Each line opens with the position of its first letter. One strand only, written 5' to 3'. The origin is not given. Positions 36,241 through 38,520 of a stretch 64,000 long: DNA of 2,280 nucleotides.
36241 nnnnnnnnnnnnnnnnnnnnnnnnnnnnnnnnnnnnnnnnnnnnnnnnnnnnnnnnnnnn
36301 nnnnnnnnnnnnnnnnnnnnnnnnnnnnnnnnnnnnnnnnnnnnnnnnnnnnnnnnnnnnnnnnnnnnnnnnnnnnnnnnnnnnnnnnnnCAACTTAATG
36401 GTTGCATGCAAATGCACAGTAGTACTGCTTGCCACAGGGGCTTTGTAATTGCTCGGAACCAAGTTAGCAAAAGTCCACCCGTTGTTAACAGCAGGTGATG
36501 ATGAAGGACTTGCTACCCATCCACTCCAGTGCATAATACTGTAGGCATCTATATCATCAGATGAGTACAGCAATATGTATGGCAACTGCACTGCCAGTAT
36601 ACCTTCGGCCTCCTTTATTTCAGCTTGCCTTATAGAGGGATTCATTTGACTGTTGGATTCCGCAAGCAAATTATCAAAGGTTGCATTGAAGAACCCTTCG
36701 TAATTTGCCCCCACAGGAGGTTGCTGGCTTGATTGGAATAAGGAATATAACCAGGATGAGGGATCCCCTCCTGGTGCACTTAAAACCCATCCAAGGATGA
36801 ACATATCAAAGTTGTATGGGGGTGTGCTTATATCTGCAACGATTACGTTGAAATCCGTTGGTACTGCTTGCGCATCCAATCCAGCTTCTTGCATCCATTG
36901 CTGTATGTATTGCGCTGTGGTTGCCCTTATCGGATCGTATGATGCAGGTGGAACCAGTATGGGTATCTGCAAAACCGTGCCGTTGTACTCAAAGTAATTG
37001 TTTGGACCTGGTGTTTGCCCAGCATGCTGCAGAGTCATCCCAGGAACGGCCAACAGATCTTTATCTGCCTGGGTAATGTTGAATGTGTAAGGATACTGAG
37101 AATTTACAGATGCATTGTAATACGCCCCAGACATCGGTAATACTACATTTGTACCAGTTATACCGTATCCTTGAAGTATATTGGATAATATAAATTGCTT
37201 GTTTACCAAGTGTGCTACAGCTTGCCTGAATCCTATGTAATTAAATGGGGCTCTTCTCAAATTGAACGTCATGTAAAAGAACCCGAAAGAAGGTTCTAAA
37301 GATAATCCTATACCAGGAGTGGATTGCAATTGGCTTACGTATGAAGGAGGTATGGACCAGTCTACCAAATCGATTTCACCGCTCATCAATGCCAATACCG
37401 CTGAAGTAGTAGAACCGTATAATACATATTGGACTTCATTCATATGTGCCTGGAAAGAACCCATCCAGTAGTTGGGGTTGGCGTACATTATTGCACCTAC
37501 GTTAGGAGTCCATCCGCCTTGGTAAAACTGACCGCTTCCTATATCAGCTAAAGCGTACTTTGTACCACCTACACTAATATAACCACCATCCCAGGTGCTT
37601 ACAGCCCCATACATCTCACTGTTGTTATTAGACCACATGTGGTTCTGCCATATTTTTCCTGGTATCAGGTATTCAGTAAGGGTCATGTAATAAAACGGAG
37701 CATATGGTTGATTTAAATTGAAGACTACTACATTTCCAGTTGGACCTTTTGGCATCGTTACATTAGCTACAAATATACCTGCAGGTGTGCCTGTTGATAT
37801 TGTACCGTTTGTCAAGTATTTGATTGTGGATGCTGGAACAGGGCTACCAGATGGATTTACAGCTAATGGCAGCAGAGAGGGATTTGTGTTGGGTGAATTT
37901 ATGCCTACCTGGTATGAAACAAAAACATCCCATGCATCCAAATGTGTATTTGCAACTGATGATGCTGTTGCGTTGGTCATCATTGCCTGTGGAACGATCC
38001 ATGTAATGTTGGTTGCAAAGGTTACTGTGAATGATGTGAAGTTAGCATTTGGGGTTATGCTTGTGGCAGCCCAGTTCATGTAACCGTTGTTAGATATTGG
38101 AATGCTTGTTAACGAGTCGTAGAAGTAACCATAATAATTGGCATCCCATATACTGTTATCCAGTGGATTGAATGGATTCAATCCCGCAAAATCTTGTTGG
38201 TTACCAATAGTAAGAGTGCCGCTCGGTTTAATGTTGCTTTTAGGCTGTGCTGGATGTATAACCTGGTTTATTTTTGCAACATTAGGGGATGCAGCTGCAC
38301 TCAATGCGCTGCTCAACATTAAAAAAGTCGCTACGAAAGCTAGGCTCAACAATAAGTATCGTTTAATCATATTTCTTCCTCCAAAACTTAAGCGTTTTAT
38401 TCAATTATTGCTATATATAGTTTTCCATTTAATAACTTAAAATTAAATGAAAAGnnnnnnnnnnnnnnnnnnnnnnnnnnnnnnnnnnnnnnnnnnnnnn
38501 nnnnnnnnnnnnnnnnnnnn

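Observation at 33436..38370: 1644-aa OppA-like/PKD surface glycoprotein with a membrane anchor and Q/P-rich tail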

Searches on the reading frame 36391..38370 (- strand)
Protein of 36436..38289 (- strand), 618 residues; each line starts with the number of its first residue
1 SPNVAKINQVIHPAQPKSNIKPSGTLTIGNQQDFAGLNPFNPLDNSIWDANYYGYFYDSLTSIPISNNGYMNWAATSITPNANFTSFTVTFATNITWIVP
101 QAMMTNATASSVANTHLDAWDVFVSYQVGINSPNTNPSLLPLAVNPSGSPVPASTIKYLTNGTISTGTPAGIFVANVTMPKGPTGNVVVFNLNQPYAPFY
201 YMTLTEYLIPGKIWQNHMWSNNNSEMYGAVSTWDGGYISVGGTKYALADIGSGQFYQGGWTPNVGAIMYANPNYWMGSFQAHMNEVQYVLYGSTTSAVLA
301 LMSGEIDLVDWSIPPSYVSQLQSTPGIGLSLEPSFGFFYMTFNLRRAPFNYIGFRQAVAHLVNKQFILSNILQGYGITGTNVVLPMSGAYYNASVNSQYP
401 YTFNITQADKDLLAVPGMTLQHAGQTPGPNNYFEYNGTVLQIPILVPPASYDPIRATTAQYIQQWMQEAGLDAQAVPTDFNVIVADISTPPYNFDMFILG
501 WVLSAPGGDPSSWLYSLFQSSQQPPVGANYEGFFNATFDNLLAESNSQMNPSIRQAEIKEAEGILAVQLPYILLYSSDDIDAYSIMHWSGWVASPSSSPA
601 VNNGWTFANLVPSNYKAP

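Call 18: find_homologous_proteins(query=window:36436-38289:-, max_evalue=1e-10)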
Query seq(618 aa) (618 aa): 83 proteins with E <= 1e-10 among 8000 candidates.
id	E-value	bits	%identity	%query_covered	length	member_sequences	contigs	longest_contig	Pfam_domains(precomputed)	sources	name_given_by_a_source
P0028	4.5e-176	606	48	97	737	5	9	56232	PF00496.28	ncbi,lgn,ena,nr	ncbi:MAG: ABC transporter substrate-binding protein [Candidatus Thermoplasmatota archaeon]|nr:ABC tr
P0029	1.7e-51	194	35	56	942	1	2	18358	PF02369.23,PF00496.28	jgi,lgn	jgi:ABC-type transport system substrate-binding protein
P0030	2.2e-51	194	33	68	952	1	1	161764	PF02369.23,PF00496.28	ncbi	-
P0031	3.2e-51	193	36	56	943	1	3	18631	PF02369.23,PF00496.28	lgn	-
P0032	4.0e-51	193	34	61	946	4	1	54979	PF02369.23,PF00496.28,PF13620.13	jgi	jgi:ABC-type transport system substrate-binding protein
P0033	4.0e-51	193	30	94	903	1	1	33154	PF10670.16,PF17789.8,PF02369.23,PF00496.28,PF13620.13,PF13115.12,PF09134.17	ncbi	ncbi:MAG: ABC transporter substrate-binding protein [Methanobacteriota archaeon]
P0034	8.2e-51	192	31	65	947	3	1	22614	PF02369.23,PF00496.28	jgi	jgi:ABC-type transport system substrate-binding protein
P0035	1.9e-50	191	32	67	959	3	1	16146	PF02369.23,PF00496.28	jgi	-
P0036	2.2e-50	190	32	65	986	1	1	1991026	PF00496.28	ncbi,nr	ncbi:MAG: ABC transporter substrate-binding protein [Methanobacteriota archaeon]|nr:MAG: ABC transpo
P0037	2.3e-50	190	32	66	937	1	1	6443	PF02369.23,PF00496.28,PF13620.13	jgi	-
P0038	6.3e-50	189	31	67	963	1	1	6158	PF02369.23,PF00496.28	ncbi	-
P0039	1.0e-49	188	31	67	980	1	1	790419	PF02369.23,PF00496.28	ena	-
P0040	1.3e-49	188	31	93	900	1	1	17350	PF17789.8,PF02369.23,PF00496.28,PF13620.13,PF09134.17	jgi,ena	-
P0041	2.7e-49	187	30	93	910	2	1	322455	PF02369.23,PF00496.28,PF09134.17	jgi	jgi:peptide/nickel transport system substrate-binding protein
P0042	4.7e-49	186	31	67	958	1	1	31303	PF02369.23,PF00496.28,PF13620.13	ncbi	-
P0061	1.2e-42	165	31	64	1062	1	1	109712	PF02369.23,PF17957.8,PF00496.28,PF13620.13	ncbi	-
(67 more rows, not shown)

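Call 19: find_encoding_contigs(protein=P0028, flank=10000, max_places=4)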
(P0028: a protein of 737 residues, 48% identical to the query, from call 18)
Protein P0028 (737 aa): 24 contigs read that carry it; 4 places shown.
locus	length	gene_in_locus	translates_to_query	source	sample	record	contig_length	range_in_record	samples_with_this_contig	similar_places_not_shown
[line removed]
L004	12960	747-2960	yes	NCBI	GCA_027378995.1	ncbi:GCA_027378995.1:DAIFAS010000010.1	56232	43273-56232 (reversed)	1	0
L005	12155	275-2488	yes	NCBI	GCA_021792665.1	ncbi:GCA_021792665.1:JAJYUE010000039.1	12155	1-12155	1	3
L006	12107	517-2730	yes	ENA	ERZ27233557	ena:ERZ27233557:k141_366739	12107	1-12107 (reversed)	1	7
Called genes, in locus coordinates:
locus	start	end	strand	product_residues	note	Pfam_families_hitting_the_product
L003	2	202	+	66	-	?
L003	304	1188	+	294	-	PF00254:FKBP_C (weak)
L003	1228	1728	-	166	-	-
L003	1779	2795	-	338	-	PF00389:2-Hacid_dh, PF02826:2-Hacid_dh_C, PF00670:AdoHcyase_NAD (weak), PF07991:KARI_N (weak), PF03446:NAD_binding_2 (weak)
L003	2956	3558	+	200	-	PF00596:Aldolase_II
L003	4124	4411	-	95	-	PF01385:OrfB_IS605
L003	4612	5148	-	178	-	PF12323:HTH_OrfB_IS605 (weak)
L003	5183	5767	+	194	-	-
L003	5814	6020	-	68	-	-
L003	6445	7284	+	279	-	PF01112:Asparaginase_2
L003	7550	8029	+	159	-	PF13384:HTH_23, PF13551:HTH_29 (weak), PF13565:HTH_32, PF13592:HTH_33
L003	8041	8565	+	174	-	PF13358:DDE_3, PF03184:DDE_1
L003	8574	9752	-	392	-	PF12323:HTH_OrfB_IS605, PF01385:OrfB_IS605, PF07282:Cas12f1-like_TNB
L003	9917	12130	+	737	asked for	PF00496:SBP_bac_5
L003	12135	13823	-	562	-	PF13625:Helicase_C_3, PF00270:DEAD (weak), PF04851:ResIII, PF00176:SNF2-rel_dom (weak), PF16203:ERCC3_RAD25_C, PF00271:Helicase_C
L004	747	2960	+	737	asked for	PF00496:SBP_bac_5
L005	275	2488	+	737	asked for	PF00496:SBP_bac_5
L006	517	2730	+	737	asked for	PF00496:SBP_bac_5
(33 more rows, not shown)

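Call 20: find_encoding_contigs(protein=P0033, flank=8000, max_places=2)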
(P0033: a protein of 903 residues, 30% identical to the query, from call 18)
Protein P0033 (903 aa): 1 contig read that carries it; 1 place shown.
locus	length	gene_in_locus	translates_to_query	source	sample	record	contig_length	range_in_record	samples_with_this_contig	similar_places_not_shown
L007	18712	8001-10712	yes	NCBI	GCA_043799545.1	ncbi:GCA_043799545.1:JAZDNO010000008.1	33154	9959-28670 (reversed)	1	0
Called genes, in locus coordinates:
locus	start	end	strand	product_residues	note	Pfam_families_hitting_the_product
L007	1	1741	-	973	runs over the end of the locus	PF13191:AAA_16, PF13176:TPR_7 (faint), PF13181:TPR_8 (faint), PF13424:TPR_12, PF17874:TPR_MalT (weak), PF13424:TPR_12, PF17874:TPR_MalT, PF13424:TPR_12, +3 more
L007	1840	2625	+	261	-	PF18761:Heliorhodopsin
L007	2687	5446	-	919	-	PF13191:AAA_16, PF13176:TPR_7 (faint), PF07719:TPR_2 (faint), PF13414:TPR_11 (faint), PF13374:TPR_10 (faint), PF00515:TPR_1 (faint), PF13181:TPR_8 (faint), PF13424:TPR_12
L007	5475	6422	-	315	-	PF00892:EamA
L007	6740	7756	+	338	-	PF12840:HTH_20 (faint), PF02369:Big_1 (weak), PF12802:MarR_2 (faint), PF13412:HTH_24 (faint), PF13463:HTH_27 (faint), PF13601:HTH_34 (faint), PF24266:HTH_HVO_0163_N, PF01022:HTH_5 (faint), +1 more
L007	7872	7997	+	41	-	-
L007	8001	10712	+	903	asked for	PF10670:DUF4198 (faint), PF00496:SBP_bac_5, PF13115:YtkA (faint), PF02369:Big_1, PF09134:Invasin_D3 (weak), PF13620:CarboxypepD_reg (weak), PF17789:MG4 (weak)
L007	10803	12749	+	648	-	PF19300:BPD_transp_1_N (faint), PF00528:BPD_transp_1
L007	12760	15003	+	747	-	PF13360:PQQ_2, PF13570:Beta-prop_ACSF4, PF00528:BPD_transp_1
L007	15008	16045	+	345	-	PF00005:ABC_tran, PF08352:oligo_HPY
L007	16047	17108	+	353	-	PF00005:ABC_tran, PF08352:oligo_HPY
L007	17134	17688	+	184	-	-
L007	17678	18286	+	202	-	-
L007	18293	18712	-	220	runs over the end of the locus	PF22175:Ogg-HhH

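Call 21: find_encoding_contigs(protein=P0030, flank=8000, max_places=2)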
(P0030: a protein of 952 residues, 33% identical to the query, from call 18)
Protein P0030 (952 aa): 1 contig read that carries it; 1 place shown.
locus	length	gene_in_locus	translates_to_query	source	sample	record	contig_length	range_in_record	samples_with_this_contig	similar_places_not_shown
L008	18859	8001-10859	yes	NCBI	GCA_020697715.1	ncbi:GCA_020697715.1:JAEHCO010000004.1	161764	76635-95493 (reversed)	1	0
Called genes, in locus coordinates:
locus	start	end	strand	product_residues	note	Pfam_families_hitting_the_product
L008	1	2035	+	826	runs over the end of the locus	PF18998:Flg_new_2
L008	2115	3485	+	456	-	PF17032:Zn_ribbon_15 (faint), PF10005:Zn_ribbon_DZR_6 (faint), PF13240:Zn_Ribbon_1 (faint), PF13248:Zn_ribbon_3 (faint), PF18912:DZR_2 (faint), PF12773:DZR (weak)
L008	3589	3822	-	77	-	-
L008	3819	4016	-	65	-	-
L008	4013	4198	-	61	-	-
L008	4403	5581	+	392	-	PF00108:Thiolase_N, PF02803:Thiolase_C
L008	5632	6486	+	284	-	PF02737:3HCDH_N, PF00725:3HCDH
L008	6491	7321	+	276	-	PF00378:ECH_1, PF16113:ECH_2, PF00378:ECH_1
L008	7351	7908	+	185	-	PF02830:V4R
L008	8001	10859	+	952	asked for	PF00496:SBP_bac_5, PF02369:Big_1 (faint)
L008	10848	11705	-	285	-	PF00149:Metallophos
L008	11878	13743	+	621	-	PF01835:MG2 (faint)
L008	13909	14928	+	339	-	PF00752:XPG_N, PF00867:XPG_I, PF01367:5_3_exonuc (weak)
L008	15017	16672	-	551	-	PF01266:DAO (faint), PF03486:HI0933_like (faint), PF07992:Pyr_redox_2, PF13450:NAD_binding_8 (faint), PF13738:Pyr_redox_3, PF00070:Pyr_redox, PF02852:Pyr_redox_dim, PF00581:Rhodanese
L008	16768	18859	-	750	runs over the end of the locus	PF00708:Acylphosphatase, PF07503:zf-HYPF, PF01300:Sua5_yciO_yrdC, PF17788:HypF_C, PF22521:HypF_C_2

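Call 44: predict_structure(alignment_id=A1)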
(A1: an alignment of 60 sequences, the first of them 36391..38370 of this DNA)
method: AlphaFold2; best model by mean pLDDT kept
length: 660 residues; sequences in the alignment: 60
mean_pLDDT: 82.6   pTM: 0.81
mean pLDDT of the five models: 82.6, 82.3, 82.3, 80.8, 79.6
residues with pLDDT >= 90: 334; 70-90: 201; 50-70: 62; < 50: 63
segments of 3 or more residues with pLDDT < 50: 1-3, 20-49, 185-198, 646-660
pLDDT, mean of each block of 10 residues (from residue 1): 58 63 37 31 37 90 77 81 92 77 96 97 92 91 95 82 79 73 48 43 91 96 89 91 64 55 77 86 89 92 90 92 92 92 91 88 91 96 98 96 90 87 91 96 96 93 95 92 97 97 91 86 91 71 87 82 95 91 95 96 92 90 76 90 57 36
secondary structure, 60 per line:
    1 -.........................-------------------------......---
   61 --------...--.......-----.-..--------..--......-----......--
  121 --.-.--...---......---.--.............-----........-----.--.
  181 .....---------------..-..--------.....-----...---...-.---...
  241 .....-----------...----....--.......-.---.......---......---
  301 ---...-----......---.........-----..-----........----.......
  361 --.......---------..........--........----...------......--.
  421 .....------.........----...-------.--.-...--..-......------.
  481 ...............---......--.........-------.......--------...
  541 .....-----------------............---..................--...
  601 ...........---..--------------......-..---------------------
elements in order: H2-26 E52-57 H74-80 E102-107 E113-118 H134-139 H146-158 H164-169 H180-185 E214-218 H238-245 E264-267 E270-273 E282-288 E292-297 E312-317 H321-329 H342-349 E354-360 E363-369 H379-388 H391-398 E403-405 H412-417 H420-425 H432-440 E445-447 E460-462 E468-473 H480-495 E499-504 H507-515 E523-529 H538-545 H563-574 H578-595 E598-611 H631-636

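Call 46: fold_search(model_id=the predicted structure, library=pdb)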
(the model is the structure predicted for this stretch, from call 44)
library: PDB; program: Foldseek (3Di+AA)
matches with E <= 10: 390; with E <= 0.001: 172
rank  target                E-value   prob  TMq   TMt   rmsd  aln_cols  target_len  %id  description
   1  1xoc_A                1.5e-34  1.00  0.68  0.87   4.4       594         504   18  The structure of the oligopeptide-binding protein, AppA, from Bacillus subtilis in complex with a nonapeptide. (released 2005-01-25)
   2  6ofq_A                1.6e-34  1.00  0.67  0.85   5.0       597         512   18  ABC transporter-associated periplasmic binding protein DppA from Helicobacter pylori in complex with peptide STSA (released 2019-08-21)
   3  5f1q_B                1.3e-33  1.00  0.66  0.84   5.1       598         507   18  Crystal Structure of Periplasmic Dipeptide Transport Protein from Yersinia pestis (released 2015-12-23)
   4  5f1q_A                2.3e-33  1.00  0.67  0.84   5.2       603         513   17  Crystal Structure of Periplasmic Dipeptide Transport Protein from Yersinia pestis (released 2015-12-23)
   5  3m8u                  8.1e-33  1.00  0.66  0.84   5.5       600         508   18  Crystal structure of glutathione-binding protein A (GbpA) from Haemophilus parasuis SH0165 in complex with glutathione d (released 2010-07-14)
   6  4oet_A                1.5e-32  1.00  0.63  0.82   4.6       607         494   17  Crystal structure of NikZ from Campylobacter jejuni, unliganded form (released 2014-10-01)
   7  5u4o                  1.9e-32  1.00  0.57  0.77   5.0       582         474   17  A 2.05A X-Ray Structureof A Bacterial Extracellular Solute-binding Protein, family 5 for Bacillus anthracis str. Ames (released 2017-03-08)
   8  4oeu_A                2.1e-32  1.00  0.65  0.86   3.6       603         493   17  Crystal structure of NikZ from Campylobacter jejuni in complex with Ni(L-His) (released 2014-10-01)
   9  1dpp_A                2.2e-32  1.00  0.66  0.84   5.5       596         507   18  DIPEPTIDE BINDING PROTEIN COMPLEX WITH GLYCYL-L-LEUCINE (released 1995-12-07)
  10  3tpa                  2.8e-32  1.00  0.55  0.69   6.8       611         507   19  Structure of HbpA2 from Haemophilus parasuis (released 2011-11-30)
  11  1uqw_A                5.2e-32  1.00  0.58  0.75   5.5       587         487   17  Crystal structure of yliB protein from escherichia coi (released 2003-10-22)
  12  8upi                  1.4e-31  1.00  0.63  0.81   5.3       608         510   16  Structure of a periplasmic peptide binding protein from Mesorhizobium sp. AP09 bound to aminoserine (released 2023-11-08)
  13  6lzv_A                2.0e-31  1.00  0.66  0.81   4.2       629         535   16  F437A mutant of chitin-specific solute binding protein from Vibrio harveyi co-crystalized with chitobiose. (released 2021-02-24)
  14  8are_A                2.1e-31  1.00  0.64  0.81   5.3       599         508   17  Crystal structure of the peptide binding protein, OppA, from Bacillus subtilis in complex with a PhrE-derived pentapep (released 2023-02-22)
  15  2noo                  2.1e-31  1.00  0.58  0.74   5.6       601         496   17  Crystal Structure of Mutant NikA (released 2007-01-23)
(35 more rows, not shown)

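Call 58: search_protein_families(library=pfam, proteins=[P0028, P0033, P0030, P0061], max_evalue=0.01)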
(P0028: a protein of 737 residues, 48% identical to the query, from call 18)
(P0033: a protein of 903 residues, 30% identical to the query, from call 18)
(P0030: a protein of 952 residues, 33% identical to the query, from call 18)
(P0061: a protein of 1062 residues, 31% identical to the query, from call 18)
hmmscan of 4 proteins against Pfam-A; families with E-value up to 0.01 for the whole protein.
P0028 (737 aa): 1 family
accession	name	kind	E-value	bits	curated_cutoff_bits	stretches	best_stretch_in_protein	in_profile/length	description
PF00496.27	SBP_bac_5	-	1e-34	120.7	32.4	1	184-590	36-365/368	Bacterial extracellular solute-binding proteins, family 5 Middle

P0033 (903 aa): 11 families
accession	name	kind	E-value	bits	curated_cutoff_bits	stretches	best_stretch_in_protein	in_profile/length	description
PF00496.27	SBP_bac_5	-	6e-44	151.1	32.4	1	130-551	26-366/368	Bacterial extracellular solute-binding proteins, family 5 Middle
PF02369.22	Big_1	-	4.7e-13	49.5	34.9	2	774-825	15-67/93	Bacterial Ig-like domain (group 1)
PF09134.16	Invasin_D3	-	4.3e-10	40.4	33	1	770-834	13-76/98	Invasin, domain 3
PF13620.12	CarboxypepD_reg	-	5.9e-10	39.8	32.3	1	779-824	1-44/82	Carboxypeptidase regulatory-like domain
PF17789.7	MG4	-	4.9e-08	33.5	24.7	1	779-839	17-74/95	Macroglobulin domain MG4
PF10670.15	DUF4198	-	1.6e-06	28.9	34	0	779-826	148-197/209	Domain of unknown function (DUF4198)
PF13115.11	YtkA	-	2.1e-05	25.5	25.9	0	767-802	12-45/85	YtkA-like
PF24025.1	Ig_DR_A0283-like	-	6.1e-05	23.7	27.1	0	654-713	2-55/102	DR_A0283-like, Ig-like domain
PF24107.1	DUF7382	-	0.001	19.3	27.4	1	768-821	11-63/65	Domain of unknown function (DUF7382)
PF16583.11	ZirS_C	-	0.0012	18.9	26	0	767-798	54-85/145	Zinc-regulated secreted antivirulence protein C-terminal domain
PF05688.17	BIg21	-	0.0014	19.6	27.4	0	775-800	1-26/109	Bacterial Immunoglobulin-like 21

P0030 (952 aa): 3 families
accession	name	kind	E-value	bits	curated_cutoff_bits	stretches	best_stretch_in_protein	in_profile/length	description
PF00496.27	SBP_bac_5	-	2.6e-45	155.6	32.4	1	135-562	26-366/368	Bacterial extracellular solute-binding proteins, family 5 Middle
PF02369.22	Big_1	-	3.8e-08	33.8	34.9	1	799-847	21-69/93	Bacterial Ig-like domain (group 1)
PF09134.16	Invasin_D3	-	0.00043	21.2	33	0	797-859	22-82/98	Invasin, domain 3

P0061 (1062 aa): 6 families
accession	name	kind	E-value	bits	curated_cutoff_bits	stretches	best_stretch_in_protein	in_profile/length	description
PF00496.27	SBP_bac_5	-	2.3e-46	159.1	32.4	1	123-584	26-365/368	Bacterial extracellular solute-binding proteins, family 5 Middle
PF17957.7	Big_7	-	5.7e-10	40.1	24.1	1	899-968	1-68/70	Bacterial Ig domain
PF02369.22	Big_1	-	9.4e-09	35.7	34.9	1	809-852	18-62/93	Bacterial Ig-like domain (group 1)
PF13620.12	CarboxypepD_reg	-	2e-05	25.3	32.3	0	811-851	1-39/82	Carboxypeptidase regulatory-like domain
PF09134.16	Invasin_D3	-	0.00029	21.7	33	0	803-852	14-63/98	Invasin, domain 3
PF24107.1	DUF7382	-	0.0035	17.6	27.4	0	799-851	10-61/65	Domain of unknown function (DUF7382)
